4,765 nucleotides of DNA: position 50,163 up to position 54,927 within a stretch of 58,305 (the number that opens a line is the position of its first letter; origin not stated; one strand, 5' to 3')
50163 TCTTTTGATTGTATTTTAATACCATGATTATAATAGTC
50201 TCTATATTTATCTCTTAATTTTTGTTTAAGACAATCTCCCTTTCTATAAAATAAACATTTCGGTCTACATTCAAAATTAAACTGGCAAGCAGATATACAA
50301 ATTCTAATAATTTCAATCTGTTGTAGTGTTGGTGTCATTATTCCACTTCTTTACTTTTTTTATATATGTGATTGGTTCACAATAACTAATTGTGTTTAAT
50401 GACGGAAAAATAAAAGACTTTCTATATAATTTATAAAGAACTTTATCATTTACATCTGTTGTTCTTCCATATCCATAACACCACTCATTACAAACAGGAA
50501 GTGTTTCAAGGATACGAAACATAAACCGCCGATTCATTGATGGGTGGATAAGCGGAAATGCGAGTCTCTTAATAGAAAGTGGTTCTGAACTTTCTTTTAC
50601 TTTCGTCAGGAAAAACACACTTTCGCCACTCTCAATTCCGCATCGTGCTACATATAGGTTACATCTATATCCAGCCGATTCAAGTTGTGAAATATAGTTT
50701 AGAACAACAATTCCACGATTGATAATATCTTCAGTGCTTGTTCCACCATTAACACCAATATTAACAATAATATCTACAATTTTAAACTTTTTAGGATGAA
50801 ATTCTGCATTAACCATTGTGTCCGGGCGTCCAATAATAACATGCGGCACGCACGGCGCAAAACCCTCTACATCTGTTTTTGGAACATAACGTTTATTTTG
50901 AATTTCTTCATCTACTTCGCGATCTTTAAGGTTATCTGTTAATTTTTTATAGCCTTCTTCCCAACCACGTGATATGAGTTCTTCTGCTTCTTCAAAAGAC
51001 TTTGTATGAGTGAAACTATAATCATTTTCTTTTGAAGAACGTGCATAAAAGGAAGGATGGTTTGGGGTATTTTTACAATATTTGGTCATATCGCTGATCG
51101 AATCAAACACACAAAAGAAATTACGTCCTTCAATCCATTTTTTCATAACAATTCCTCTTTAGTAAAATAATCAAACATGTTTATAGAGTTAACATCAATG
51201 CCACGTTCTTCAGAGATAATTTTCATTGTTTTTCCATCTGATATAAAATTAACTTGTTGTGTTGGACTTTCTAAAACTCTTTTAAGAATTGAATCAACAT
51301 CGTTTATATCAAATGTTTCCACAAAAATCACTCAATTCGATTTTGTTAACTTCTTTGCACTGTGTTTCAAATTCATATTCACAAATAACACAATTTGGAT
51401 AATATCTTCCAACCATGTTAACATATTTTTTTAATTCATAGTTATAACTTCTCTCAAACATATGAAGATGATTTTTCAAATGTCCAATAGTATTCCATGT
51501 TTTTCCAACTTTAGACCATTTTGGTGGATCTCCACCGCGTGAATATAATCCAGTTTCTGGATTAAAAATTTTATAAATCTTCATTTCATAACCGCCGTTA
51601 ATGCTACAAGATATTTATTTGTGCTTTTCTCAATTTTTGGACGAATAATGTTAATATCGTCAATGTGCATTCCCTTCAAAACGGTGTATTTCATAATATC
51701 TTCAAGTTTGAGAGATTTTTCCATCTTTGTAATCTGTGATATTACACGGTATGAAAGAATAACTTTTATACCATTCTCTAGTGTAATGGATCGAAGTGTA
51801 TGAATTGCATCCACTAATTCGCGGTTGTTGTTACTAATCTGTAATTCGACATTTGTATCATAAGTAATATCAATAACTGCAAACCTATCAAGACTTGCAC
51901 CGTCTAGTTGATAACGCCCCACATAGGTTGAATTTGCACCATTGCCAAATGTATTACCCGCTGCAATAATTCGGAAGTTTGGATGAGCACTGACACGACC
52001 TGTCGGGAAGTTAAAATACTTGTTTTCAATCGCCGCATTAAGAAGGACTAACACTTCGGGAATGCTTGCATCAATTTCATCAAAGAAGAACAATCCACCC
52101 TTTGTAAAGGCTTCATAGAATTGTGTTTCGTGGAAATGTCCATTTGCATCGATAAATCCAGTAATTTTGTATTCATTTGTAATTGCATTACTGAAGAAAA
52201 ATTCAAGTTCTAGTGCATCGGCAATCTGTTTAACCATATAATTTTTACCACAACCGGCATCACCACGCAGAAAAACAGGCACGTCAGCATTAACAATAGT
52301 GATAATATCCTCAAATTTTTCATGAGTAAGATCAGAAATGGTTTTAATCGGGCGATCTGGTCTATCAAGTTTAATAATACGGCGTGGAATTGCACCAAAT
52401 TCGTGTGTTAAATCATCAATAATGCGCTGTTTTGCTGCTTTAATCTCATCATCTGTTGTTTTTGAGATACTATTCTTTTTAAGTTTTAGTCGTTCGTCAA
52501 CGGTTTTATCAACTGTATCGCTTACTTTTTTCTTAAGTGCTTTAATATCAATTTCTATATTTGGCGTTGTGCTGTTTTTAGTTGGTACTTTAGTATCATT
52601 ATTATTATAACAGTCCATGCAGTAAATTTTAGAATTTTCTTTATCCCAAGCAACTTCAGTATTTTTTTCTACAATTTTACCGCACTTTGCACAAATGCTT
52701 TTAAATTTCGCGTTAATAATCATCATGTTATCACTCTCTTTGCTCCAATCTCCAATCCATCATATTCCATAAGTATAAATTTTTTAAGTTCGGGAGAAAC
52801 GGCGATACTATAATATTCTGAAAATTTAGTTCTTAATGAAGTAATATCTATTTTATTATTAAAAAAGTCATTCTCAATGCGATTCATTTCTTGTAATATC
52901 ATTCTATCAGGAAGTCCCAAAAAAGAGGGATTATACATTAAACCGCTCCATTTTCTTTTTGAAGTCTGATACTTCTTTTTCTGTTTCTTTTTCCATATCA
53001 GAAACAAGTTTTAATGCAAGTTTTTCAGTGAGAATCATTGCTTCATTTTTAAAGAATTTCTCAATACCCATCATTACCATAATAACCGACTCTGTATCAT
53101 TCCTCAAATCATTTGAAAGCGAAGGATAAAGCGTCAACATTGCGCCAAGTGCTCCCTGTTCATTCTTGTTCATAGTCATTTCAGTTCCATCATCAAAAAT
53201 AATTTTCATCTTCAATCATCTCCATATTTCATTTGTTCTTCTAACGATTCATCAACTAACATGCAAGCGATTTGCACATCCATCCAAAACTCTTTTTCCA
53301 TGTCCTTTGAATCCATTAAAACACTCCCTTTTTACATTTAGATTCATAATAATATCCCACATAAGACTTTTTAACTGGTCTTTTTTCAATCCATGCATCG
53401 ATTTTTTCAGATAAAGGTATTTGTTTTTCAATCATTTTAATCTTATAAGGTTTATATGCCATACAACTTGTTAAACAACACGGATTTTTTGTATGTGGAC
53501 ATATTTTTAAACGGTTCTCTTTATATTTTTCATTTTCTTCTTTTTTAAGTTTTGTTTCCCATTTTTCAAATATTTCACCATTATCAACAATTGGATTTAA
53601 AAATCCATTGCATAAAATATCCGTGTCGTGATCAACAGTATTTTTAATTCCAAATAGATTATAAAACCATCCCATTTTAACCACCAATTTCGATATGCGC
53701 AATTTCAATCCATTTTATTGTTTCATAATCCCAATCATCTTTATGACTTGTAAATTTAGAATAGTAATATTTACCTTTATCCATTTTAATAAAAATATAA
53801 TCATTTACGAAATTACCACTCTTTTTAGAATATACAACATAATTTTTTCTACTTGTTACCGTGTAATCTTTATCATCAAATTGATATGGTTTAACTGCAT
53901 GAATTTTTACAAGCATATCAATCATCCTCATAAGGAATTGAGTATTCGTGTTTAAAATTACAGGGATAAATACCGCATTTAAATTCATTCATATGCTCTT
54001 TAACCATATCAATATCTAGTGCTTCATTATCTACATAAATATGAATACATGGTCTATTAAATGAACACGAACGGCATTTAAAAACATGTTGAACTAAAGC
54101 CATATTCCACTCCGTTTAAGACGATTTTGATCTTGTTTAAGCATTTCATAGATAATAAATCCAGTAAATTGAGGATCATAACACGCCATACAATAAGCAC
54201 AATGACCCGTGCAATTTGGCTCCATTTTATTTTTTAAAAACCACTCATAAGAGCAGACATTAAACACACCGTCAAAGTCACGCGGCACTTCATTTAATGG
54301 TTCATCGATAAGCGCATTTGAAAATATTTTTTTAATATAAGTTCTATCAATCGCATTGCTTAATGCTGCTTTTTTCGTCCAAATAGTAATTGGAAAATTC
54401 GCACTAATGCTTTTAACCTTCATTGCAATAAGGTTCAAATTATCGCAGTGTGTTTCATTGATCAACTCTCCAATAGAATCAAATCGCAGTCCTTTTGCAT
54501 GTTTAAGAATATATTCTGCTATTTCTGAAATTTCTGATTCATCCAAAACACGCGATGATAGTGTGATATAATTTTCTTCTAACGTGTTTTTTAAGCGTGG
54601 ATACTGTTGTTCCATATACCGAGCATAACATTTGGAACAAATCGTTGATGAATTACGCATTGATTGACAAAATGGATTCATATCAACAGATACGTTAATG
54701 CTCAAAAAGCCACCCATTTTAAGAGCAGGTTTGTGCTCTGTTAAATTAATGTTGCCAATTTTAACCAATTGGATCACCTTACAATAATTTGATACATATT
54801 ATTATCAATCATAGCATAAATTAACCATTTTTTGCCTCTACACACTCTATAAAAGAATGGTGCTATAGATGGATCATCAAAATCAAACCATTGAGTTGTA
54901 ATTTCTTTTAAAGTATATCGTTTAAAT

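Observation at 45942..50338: Expanded family of about 9-11 small Cys-rich paralogues in two tandem arrays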

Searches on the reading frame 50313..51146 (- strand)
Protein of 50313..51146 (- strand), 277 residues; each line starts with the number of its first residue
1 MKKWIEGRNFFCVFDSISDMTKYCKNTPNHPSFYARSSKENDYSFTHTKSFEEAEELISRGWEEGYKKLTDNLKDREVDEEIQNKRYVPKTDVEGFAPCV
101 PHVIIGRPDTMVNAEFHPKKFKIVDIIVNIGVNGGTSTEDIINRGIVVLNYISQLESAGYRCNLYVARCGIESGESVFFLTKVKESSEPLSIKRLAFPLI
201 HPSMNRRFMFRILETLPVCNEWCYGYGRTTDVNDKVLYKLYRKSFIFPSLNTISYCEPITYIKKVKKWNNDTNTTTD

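Call 14: search_protein_families(library=pfam, proteins=[window:50313-51146:-], max_evalue=0.01)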
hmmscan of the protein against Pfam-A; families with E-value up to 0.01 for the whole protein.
window:50313-51146:- (277 aa): 1 family
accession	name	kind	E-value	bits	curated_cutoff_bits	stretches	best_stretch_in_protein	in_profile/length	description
PF23822.1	DUF7192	-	1.2e-37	130.3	27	1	8-252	10-262/281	Domain of unknown function (DUF7192)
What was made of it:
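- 50313..51146 (-): Context: DUF7192 gene, the conserved upstream anchor of the beta array in all relatives. Pfam 1e-37 (call 14).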

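Call 22: find_related_loci(query=window:50313-51146:-, collection=viral_contigs, flank=10000)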
Query window:50313-51146:- (277 aa) in viral_contigs; peptide patterns used: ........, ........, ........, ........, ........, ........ (x = any residue, [..] = any of these).
No stretch of DNA in the collection matches any of the patterns.
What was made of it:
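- Tried and rejected: The single-protein DUF7192 pattern search found nothing (call 22).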

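Call 36: search_dna_similar(query=window:50313-51146:-, collection=phages, mode=protein, max_rows=15)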
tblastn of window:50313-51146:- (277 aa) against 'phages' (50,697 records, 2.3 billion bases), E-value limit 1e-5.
Records with a match: 140; places in all: 140; records where one place covers at least 80% of the query: 4.
Best place of each record, by identity: <60% 140.
By first word of the organism name: Staphylococcus 131; Rhizobium 3; Lactobacillus 2; Clostridium 1; Enterococcus 1; Tunturiibacter 1; Caudoviricetes 1.
By host as written in the record: Staphylococcus aureus 59; - 21; Staphylococcus sp. 7; Staphylococcus 6; Staphylococcus aureus strain 6409 4; Staphylococcus aureus ATCC 25923 3; Staphylococcus aureus ATCC 6538 3; Staphylococcus aureus ATCC BAA-44 3; and 25 more.
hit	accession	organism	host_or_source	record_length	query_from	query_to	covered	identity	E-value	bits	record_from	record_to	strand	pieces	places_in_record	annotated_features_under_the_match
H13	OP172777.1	Clostridium phage CS266P3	Clostridium_AP sp000509125 DA266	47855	1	228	82%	32.6%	5e-28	118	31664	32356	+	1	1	hypothetical protein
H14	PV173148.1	Enterococcus phage vB_CECAV_04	Enterococcus cecorum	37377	19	241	81%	33.2%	5e-22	101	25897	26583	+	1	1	hypothetical protein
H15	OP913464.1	Staphylococcus virus vB_SurM-PSU6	Staphylococcus ureilyticus ATCC49330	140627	14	231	79%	32.2%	9e-21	97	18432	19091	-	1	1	hypothetical protein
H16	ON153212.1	Staphylococcus phage KMSP1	Staphylococcus aureus food isolate 1 ...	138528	14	230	78%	31.4%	2e-18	91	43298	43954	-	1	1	hypothetical protein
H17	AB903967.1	Staphylococcus phage phiSA12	Staphylococcus aureus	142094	14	227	77%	31.4%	5e-19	92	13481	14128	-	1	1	hypothetical protein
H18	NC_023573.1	Staphylococcus phage phiSA12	Staphylococcus aureus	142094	14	227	77%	31.4%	5e-19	92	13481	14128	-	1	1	hypothetical protein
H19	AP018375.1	Staphylococcus phage phiSA039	-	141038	14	227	77%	31.4%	1e-18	91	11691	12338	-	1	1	Phage protein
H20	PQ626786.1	Staphylococcus phage Zeno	Staphylococcus aureus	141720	14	227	77%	31.4%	1e-18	91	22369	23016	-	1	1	hypothetical protein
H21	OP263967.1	Staphylococcus phage Biyabeda-mokiny_1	Staphylococcus aureus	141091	14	227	77%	31.4%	1e-18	91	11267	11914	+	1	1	hypothetical protein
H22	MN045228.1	Staphylococcus phage Maine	Staphylococcus aureus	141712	14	227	77%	31.4%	1e-18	91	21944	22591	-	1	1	hypothetical protein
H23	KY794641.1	Staphylococcus phage vB_Sau_CG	Staphylococcus aureus ATCC 25923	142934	14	227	77%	31.4%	1e-18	91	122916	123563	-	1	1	hypothetical protein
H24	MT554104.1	Staphylococcus phage ESa1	lake water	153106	14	227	77%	31.4%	1e-18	91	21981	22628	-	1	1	hypothetical protein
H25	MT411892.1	Staphylococcus phage Metroid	Staphylococcus sp.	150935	14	227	77%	31.4%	1e-18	91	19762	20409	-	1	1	49: hypothetical protein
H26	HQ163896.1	Staphylococcus aureus bacteriophage Sb-1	Staphylococcus aureus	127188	14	227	77%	31.4%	1e-18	91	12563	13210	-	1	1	orf028: conserved hypothetical protein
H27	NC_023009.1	Staphylococcus aureus bacteriophage Sb-1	Staphylococcus aureus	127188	14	227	77%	31.4%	1e-18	91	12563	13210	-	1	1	orf028: hypothetical protein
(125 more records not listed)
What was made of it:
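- The AAA_5-DUF7192 pair is widespread in Firmicutes phages (call 36).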

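Call 37: get_annotated_region(hit=H13, flank=6000)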
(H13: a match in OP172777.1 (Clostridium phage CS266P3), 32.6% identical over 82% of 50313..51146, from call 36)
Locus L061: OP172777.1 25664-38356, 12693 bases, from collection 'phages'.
description: Clostridium phage CS266P3, complete genome.
organism: Clostridium phage CS266P3 (NCBI taxid 2968624)
taxonomy: Viruses; Duplodnaviria; Heunggongvirae; Uroviricota; Caudoviricetes
host: Clostridium_AP sp000509125 DA266; source: municipal sewage; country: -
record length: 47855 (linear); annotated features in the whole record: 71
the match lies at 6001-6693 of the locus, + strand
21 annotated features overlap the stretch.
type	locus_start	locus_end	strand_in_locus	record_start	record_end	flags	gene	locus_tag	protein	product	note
CDS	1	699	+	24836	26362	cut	-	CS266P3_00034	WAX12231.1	hypothetical protein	-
CDS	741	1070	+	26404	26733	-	-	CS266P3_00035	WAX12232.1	hypothetical protein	-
CDS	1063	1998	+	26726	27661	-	-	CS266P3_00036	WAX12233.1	hypothetical protein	-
CDS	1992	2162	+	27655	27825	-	-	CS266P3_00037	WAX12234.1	hypothetical protein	-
CDS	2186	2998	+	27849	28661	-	-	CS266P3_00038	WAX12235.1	hypothetical protein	-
CDS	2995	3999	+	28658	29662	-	-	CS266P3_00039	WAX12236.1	hypothetical protein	-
CDS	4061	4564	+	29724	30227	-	-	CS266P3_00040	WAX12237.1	hypothetical protein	-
CDS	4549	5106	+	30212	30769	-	-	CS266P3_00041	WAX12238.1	hypothetical protein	-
CDS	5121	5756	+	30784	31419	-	-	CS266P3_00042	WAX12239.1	hypothetical protein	-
CDS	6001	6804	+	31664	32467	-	-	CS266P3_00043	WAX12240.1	hypothetical protein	-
CDS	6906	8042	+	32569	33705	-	-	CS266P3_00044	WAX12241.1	hypothetical protein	-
CDS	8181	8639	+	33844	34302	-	-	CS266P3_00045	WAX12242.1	hypothetical protein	-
CDS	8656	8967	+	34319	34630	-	-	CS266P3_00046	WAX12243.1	hypothetical protein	-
CDS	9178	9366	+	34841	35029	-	-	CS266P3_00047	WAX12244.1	hypothetical protein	-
CDS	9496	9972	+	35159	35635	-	-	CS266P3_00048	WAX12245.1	hypothetical protein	-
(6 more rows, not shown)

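Call 78: find_related_loci(query=A8, collection=viral_contigs, flank=10000)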
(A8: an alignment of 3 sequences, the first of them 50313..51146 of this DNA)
Query A8 (277 aa) in viral_contigs; peptide patterns used: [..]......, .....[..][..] (x = any residue, [..] = any of these).
76 stretches matched a pattern; 1 encode a relative of the query (tblastn E <= 1e-3); 1 distinct loci.
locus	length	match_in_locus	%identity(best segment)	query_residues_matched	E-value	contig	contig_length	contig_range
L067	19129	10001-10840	56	1-275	8e-108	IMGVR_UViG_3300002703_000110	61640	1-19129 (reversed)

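Call 86: find_related_loci(query=A8, collection=metagenome_contigs, flank=10000)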
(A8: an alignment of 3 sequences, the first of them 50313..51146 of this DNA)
Query A8 (277 aa) in metagenome_contigs; peptide patterns used: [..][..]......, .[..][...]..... (x = any residue, [..] = any of these).
144 stretches matched a pattern; 3 encode a relative of the query (tblastn E <= 1e-3); 3 distinct loci.
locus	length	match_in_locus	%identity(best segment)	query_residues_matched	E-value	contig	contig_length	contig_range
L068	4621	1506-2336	57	1-270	2e-112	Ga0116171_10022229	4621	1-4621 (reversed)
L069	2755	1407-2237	57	1-270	4e-115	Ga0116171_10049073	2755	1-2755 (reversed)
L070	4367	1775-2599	57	1-269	7e-110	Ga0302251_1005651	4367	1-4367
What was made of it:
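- Tried and rejected: The three-sequence alignment did work (calls 78, 86).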

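Call 87: find_related_loci(query=A8, collection=genome_contigs, flank=10000)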
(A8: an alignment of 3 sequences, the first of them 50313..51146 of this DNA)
Query A8 (277 aa) in genome_contigs; peptide patterns used: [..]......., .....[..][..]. (x = any residue, [..] = any of these).
52 stretches matched a pattern, but none encodes a relative of the query by tblastn (E <= 1e-3).
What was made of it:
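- Tried and rejected: The GTDB genome scan found no relative (call 87).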

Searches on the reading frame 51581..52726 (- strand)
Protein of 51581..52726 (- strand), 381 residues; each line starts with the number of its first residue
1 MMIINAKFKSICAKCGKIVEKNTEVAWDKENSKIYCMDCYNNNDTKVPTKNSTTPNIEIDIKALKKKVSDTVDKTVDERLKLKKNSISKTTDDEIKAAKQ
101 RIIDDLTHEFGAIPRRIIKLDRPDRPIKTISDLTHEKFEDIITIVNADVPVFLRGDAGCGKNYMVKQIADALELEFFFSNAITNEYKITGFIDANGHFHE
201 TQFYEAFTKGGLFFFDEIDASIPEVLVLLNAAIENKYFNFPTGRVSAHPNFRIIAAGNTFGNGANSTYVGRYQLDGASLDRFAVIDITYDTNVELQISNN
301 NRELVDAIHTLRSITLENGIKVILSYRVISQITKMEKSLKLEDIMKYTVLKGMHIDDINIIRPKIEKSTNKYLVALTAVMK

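Call 14: search_protein_families(library=pfam, proteins=[window:51581-52726:-], max_evalue=0.01)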
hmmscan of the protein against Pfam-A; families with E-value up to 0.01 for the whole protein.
window:51581-52726:- (381 aa): 6 families
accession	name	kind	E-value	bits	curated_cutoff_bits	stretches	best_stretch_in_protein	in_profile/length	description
PF07728.20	AAA_5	-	1.9e-13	51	22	1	150-265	1-129/139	AAA domain (dynein-related subfamily)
PF00004.35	AAA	-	3e-05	24.9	21.2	1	152-260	2-111/131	ATPase family associated with various cellular activities (AAA)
PF00158.32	Sigma54_activat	-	7.1e-05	23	20.2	0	133-170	7-44/168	Sigma-54 interaction domain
PF13173.12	AAA_14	-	0.0025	18.3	27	1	151-236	5-88/129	AAA domain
PF23477.1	zf_Tbcl_2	-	0.0049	17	27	0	8-43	4-36/37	Probable treble clef zinc finger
PF07726.17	AAA_3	-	0.0085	16.4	27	0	151-283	2-130/131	ATPase family associated with various cellular activities (AAA)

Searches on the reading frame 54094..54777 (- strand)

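Call 14: search_protein_families(library=pfam, proteins=[window:54094-54777:-], max_evalue=0.01)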
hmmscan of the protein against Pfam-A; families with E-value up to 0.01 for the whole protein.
window:54094-54777:- (227 aa): 1 family
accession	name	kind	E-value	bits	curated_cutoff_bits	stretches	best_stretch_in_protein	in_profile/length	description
PF17338.8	GP88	-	0.00011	22.5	24.4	1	29-131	28-130/230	Gene product 88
